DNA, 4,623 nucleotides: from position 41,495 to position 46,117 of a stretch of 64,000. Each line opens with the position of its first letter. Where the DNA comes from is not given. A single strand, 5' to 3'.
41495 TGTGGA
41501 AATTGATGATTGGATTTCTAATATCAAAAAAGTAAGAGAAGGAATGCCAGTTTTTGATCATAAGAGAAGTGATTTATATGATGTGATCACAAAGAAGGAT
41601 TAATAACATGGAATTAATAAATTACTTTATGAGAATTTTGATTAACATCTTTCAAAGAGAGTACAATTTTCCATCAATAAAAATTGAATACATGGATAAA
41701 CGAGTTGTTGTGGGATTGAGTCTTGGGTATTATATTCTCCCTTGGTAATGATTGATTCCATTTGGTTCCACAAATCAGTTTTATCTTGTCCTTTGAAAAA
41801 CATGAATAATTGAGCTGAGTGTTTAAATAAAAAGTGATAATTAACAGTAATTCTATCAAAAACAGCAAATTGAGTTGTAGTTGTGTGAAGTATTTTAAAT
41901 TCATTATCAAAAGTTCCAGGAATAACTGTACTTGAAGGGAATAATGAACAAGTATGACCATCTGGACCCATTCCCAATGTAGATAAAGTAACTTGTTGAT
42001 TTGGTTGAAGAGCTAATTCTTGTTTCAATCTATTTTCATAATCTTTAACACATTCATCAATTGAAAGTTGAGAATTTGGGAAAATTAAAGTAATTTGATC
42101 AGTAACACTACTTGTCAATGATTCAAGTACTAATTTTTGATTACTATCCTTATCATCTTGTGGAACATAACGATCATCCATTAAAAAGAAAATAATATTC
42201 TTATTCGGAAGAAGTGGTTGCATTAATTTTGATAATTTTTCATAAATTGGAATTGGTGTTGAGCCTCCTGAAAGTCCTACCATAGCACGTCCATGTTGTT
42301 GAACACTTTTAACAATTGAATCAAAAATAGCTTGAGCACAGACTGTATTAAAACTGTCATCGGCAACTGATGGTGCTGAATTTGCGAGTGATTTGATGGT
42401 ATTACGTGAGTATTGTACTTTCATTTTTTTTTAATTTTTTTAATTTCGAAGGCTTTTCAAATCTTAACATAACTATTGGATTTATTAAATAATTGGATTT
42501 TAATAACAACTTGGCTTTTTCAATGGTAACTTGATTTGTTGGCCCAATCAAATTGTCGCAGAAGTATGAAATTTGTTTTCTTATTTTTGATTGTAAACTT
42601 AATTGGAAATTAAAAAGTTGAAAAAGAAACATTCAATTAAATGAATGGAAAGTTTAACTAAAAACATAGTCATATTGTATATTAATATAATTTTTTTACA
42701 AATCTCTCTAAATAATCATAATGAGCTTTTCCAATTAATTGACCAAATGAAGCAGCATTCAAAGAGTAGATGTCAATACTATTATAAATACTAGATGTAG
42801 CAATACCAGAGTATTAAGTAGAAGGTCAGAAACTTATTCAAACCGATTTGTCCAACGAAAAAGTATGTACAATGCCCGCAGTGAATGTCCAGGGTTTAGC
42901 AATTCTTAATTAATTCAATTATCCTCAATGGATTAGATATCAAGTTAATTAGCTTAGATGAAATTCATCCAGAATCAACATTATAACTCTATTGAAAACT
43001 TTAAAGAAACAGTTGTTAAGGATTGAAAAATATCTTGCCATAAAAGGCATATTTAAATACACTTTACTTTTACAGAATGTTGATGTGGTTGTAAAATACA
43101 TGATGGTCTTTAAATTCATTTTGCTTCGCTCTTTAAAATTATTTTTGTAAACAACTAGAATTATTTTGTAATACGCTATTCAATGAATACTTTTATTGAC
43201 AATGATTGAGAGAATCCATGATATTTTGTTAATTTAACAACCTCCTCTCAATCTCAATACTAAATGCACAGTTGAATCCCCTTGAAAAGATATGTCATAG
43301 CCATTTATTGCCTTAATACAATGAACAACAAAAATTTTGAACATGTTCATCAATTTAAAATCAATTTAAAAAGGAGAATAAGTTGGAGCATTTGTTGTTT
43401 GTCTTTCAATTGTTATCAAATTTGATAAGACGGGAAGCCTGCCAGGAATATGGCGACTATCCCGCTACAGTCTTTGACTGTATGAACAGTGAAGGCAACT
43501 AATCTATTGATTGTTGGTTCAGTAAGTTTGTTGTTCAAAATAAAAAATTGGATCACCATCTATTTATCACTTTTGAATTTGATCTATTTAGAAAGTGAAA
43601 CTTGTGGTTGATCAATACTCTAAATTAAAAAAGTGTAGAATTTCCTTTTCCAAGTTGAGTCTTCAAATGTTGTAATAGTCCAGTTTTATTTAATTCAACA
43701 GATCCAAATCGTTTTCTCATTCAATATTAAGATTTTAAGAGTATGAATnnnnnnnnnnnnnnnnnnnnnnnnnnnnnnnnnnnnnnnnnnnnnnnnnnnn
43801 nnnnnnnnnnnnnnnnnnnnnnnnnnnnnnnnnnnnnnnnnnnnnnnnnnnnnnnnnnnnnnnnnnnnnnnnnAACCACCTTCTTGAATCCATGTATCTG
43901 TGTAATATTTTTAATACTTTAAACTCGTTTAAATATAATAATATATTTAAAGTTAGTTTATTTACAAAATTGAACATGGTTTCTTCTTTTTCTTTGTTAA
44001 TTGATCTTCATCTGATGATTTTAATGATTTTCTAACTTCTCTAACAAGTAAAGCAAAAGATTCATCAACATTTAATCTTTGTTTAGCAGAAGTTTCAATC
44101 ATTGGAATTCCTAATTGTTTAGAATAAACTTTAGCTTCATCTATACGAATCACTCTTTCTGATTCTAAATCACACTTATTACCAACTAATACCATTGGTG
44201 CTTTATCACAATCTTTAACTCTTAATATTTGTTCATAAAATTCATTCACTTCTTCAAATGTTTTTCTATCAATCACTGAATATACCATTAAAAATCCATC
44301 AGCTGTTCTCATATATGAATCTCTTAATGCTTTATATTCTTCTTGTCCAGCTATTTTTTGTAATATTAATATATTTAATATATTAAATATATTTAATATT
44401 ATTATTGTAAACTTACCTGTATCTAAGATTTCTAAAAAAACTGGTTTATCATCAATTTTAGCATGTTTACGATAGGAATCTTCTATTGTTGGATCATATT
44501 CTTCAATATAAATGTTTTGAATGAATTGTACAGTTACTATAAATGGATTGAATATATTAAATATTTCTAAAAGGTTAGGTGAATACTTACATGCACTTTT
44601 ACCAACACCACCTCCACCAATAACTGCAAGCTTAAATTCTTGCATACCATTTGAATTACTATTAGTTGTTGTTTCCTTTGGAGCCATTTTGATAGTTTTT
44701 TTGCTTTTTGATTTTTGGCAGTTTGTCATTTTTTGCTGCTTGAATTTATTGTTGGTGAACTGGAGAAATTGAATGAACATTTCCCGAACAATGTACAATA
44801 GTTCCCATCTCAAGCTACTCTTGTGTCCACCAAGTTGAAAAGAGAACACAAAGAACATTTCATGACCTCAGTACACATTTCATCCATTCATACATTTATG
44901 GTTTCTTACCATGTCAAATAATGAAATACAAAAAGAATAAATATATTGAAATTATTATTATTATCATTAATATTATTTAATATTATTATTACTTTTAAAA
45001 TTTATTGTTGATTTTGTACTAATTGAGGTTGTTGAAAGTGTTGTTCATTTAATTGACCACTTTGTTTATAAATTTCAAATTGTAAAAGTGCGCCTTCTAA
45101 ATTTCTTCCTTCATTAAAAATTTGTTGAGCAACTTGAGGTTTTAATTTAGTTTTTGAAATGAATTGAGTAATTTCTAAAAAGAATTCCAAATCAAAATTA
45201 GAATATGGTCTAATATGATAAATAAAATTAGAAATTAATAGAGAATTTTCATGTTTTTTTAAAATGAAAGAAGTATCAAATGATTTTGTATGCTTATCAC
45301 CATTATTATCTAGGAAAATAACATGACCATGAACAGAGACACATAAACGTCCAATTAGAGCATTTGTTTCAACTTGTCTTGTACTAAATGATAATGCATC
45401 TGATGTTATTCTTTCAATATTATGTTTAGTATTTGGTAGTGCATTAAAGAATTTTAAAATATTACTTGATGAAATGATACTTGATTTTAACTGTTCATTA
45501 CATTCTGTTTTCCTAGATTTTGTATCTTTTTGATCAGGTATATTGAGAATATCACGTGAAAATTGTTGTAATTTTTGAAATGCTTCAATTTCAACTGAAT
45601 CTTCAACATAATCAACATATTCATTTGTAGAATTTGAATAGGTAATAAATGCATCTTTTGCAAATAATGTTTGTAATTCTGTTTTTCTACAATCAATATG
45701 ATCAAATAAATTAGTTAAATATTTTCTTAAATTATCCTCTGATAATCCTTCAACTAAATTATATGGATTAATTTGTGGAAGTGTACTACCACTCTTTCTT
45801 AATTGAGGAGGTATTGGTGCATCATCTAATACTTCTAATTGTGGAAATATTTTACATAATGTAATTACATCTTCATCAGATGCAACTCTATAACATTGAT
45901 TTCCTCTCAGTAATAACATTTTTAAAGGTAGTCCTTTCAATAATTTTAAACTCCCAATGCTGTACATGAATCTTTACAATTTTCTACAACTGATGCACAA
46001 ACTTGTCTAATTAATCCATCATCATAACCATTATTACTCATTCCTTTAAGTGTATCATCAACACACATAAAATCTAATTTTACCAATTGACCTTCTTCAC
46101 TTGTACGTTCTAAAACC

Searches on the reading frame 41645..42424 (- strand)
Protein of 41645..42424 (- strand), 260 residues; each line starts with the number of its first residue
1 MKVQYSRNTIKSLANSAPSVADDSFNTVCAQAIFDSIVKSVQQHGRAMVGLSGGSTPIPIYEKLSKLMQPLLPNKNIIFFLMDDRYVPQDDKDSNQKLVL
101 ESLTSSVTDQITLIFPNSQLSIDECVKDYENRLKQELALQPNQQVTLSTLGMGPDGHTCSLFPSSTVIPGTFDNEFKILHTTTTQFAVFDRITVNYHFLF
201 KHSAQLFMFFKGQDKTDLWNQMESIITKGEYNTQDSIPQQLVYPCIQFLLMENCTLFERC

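Call 49: search_protein_families(library=pfam, proteins=[window:41645-42424:-], max_evalue=0.001)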
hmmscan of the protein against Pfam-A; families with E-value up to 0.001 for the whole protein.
window:41645-42424:- (260 aa): 1 family
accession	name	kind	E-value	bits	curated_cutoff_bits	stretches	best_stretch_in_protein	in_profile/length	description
PF01182.26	Glucosamine_iso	-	3.6e-39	135.4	27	1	26-242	7-216/225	Glucosamine-6-phosphate isomerases/6-phosphogluconolactonase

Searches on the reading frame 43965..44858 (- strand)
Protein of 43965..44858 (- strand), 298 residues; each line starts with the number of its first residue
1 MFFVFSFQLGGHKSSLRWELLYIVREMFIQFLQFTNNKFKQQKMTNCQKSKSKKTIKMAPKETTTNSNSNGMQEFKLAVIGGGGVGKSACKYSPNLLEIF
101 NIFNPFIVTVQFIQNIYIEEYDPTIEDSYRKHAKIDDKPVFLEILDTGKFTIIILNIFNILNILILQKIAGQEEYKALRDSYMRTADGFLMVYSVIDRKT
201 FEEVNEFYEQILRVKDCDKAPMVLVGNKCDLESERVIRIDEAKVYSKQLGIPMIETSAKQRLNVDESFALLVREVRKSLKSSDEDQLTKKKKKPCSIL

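Call 49: search_protein_families(library=pfam, proteins=[window:43965-44858:-], max_evalue=0.001)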
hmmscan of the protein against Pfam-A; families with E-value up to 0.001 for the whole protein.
window:43965-44858:- (298 aa): 4 families
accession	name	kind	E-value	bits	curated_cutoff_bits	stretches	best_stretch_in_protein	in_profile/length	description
PF00071.28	Ras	-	5.1e-42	143.7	21.6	2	169-276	55-161/162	Ras family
PF08477.19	Roc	-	2.3e-09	37.9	27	1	169-230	63-119/119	Ras of Complex, Roc, domain of DAPkinase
PF00025.27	Arf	-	2.6e-06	27.5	22.3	1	167-269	63-168/174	ADP-ribosylation factor family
PF02421.24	FeoB_N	-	3.2e-05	23.9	27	1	191-266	81-151/156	Ferrous iron transport protein B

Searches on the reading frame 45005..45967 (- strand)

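Call 49: search_protein_families(library=pfam, proteins=[window:45005-45967:-], max_evalue=0.001)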
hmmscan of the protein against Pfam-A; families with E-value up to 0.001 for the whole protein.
window:45005-45967:- (321 aa): 1 family
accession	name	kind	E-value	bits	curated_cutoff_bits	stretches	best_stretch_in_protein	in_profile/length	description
PF22602.2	NXF_NTF2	-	4e-13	50.2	27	1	81-253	7-158/158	Nuclear RNA export factor, NTF2 domain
